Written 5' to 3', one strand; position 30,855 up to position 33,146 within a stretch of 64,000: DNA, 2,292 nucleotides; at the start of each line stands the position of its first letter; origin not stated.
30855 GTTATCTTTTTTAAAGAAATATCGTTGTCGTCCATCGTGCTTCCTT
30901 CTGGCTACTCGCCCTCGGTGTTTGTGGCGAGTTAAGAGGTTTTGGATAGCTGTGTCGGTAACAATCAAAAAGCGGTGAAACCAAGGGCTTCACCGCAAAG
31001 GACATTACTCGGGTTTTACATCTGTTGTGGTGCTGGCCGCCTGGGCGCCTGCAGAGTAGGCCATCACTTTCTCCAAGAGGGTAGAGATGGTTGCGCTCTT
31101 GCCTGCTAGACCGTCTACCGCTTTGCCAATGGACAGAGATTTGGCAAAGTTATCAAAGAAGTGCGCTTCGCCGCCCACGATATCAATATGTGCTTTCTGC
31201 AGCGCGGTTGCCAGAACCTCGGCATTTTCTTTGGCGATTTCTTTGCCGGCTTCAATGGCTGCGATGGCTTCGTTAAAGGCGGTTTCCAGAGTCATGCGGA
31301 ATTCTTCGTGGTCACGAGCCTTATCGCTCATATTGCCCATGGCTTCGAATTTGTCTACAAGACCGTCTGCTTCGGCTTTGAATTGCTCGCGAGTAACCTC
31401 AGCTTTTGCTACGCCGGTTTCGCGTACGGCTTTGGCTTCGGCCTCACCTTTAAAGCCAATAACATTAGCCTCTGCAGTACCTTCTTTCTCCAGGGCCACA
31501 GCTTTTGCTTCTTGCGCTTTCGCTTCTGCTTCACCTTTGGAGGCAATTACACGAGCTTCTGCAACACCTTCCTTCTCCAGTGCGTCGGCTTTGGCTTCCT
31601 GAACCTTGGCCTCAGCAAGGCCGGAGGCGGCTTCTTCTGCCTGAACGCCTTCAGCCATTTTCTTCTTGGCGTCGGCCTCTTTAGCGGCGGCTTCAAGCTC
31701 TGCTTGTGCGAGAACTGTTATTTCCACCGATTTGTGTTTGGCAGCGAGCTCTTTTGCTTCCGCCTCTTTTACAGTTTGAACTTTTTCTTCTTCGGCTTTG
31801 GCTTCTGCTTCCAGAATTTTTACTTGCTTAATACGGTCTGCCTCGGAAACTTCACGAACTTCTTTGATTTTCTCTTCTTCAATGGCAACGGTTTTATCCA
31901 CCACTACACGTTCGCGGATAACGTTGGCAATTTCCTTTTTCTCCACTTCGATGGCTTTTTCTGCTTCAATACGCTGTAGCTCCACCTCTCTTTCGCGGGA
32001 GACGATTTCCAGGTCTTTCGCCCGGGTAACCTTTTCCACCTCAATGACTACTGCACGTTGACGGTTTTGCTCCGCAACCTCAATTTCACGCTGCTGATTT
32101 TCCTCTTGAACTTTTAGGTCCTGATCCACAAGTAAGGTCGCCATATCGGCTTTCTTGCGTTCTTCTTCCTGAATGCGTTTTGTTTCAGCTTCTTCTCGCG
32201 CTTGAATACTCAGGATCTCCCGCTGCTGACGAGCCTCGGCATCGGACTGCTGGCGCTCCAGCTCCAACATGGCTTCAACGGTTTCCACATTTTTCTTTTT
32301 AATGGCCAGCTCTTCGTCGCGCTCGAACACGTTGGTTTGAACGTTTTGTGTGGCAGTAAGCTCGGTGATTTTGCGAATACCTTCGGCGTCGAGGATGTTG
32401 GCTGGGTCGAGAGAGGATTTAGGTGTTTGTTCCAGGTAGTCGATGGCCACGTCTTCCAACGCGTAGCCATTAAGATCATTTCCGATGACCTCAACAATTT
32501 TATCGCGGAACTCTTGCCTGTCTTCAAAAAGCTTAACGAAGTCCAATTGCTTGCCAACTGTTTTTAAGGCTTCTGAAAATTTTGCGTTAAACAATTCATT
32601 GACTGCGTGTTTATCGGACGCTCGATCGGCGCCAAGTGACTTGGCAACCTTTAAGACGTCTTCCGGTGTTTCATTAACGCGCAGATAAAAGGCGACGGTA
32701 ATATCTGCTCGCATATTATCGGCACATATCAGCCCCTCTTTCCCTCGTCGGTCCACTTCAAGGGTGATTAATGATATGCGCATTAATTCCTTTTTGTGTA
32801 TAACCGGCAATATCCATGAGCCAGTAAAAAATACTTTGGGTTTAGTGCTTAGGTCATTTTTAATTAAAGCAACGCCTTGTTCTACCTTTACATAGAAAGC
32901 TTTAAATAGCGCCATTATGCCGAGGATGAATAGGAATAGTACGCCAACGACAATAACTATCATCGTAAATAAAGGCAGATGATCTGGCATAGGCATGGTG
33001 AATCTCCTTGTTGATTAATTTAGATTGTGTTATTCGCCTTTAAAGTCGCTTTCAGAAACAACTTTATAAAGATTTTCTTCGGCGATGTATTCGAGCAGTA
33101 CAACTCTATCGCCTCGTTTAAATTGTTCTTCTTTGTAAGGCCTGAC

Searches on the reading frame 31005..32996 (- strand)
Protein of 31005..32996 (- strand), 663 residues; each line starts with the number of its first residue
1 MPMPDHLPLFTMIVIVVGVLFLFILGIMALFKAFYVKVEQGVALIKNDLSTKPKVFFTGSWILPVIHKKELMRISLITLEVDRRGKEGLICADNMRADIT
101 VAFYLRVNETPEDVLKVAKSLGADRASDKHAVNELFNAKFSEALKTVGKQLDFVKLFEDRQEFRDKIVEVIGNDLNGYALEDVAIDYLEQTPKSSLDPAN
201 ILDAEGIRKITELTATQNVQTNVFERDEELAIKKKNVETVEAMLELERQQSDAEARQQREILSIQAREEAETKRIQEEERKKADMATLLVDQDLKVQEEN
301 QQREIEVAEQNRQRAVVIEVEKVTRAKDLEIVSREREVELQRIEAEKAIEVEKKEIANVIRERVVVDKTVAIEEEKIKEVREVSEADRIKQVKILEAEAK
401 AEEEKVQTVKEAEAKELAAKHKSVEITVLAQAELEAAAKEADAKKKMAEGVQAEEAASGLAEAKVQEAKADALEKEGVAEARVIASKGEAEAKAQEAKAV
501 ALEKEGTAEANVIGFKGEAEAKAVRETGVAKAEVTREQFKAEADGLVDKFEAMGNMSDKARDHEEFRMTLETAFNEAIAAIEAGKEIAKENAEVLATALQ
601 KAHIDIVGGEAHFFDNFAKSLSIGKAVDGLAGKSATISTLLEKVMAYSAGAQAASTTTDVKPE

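Call 7: search_protein_families(library=pfam, proteins=[window:31005-32996:-], max_evalue=0.01)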
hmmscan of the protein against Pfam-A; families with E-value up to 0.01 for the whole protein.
window:31005-32996:- (663 aa): 0 families

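Call 8: search_protein_families(library=padloc, proteins=[window:31005-32996:-], max_evalue=0.01)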
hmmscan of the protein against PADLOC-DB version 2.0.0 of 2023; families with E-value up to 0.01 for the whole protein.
window:31005-32996:- (663 aa): 0 families

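Call 9: search_protein_families(library=ncbifam, proteins=[window:31005-32996:-], max_evalue=0.001)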
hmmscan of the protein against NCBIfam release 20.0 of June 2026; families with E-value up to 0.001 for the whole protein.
window:31005-32996:- (663 aa): 0 families

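Call 28: search_protein_families(library=pfam, proteins=[window:31005-32996:-], max_evalue=10)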
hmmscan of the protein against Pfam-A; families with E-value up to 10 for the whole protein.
window:31005-32996:- (663 aa): 0 families

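Call 51: search_solved_structures(query=window:31005-32996:-, max_evalue=1)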
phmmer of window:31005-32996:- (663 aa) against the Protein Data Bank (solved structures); distinct sequences matched with E-value up to 1: 5.
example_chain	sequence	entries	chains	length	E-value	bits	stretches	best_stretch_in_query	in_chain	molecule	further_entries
1qvx_A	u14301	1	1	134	0.31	13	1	288-362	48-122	Focal adhesion kinase 1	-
1ktm_A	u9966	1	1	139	0.34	12.8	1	288-362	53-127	FOCAL ADHESION KINASE 1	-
2l6g_A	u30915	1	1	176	0.61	12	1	288-362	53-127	Focal adhesion kinase 1, linker, Paxillin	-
2l6h_A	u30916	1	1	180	0.64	12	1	288-362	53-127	Focal adhesion kinase 1, linker, Paxillin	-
2l6f_A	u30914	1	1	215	0.92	11.4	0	289-362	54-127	Focal adhesion kinase 1, linker1, Paxillin, linker2, Paxillin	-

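Call 56: search_solved_structures(query=A2, max_evalue=1)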
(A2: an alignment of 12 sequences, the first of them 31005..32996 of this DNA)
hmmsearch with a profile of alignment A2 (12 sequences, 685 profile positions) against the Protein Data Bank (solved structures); distinct sequences matched with E-value up to 1: 0.

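Call 61: find_homologous_proteins(query=window:31005-32996:-, max_evalue=0.001)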
Query window:31005-32996:- (663 aa): 7988 proteins with E <= 0.001 among 8000 candidates; the best 120 are listed.
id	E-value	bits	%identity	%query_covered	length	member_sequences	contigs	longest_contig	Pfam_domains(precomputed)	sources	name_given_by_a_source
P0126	0.0e+0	1334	100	100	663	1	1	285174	-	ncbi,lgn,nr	ncbi:Uncharacterized membrane protein YqiK, contains Band7/PHB/SPFH domain [Alteromonadaceae bacteri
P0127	0.0e+0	1245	93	99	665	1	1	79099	-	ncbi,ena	-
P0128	0.0e+0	1156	87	100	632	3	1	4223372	-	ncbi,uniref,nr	ncbi:flotillin family protein [Teredinibacter franksiae]|uniref:flotillin family protein n=1 Tax=Ter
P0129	0.0e+0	1154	87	100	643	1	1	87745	-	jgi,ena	-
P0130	0.0e+0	1147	86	99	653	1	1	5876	-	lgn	-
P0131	0.0e+0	1143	87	100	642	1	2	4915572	-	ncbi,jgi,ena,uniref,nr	ncbi:flotillin family protein [Teredinibacter haidensis]|uniref:flotillin family protein n=1 Tax=Ter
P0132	0.0e+0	1136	87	100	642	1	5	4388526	-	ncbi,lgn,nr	ncbi:putative membrane protein YqiK [Alteromonadaceae bacterium 2753L.S.0a.02]|nr:putative membrane 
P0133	0.0e+0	1134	85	100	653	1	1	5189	-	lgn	-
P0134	0.0e+0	1134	86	99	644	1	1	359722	-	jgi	-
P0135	0.0e+0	1120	83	99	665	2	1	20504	-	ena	-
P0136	0.0e+0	1117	84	100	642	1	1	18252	-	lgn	-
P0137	0.0e+0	1111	85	99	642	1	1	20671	-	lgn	-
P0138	0.0e+0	1110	84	100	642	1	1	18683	-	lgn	-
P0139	0.0e+0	1107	84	100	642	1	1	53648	-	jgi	-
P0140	0.0e+0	1107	84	100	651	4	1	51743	-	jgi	-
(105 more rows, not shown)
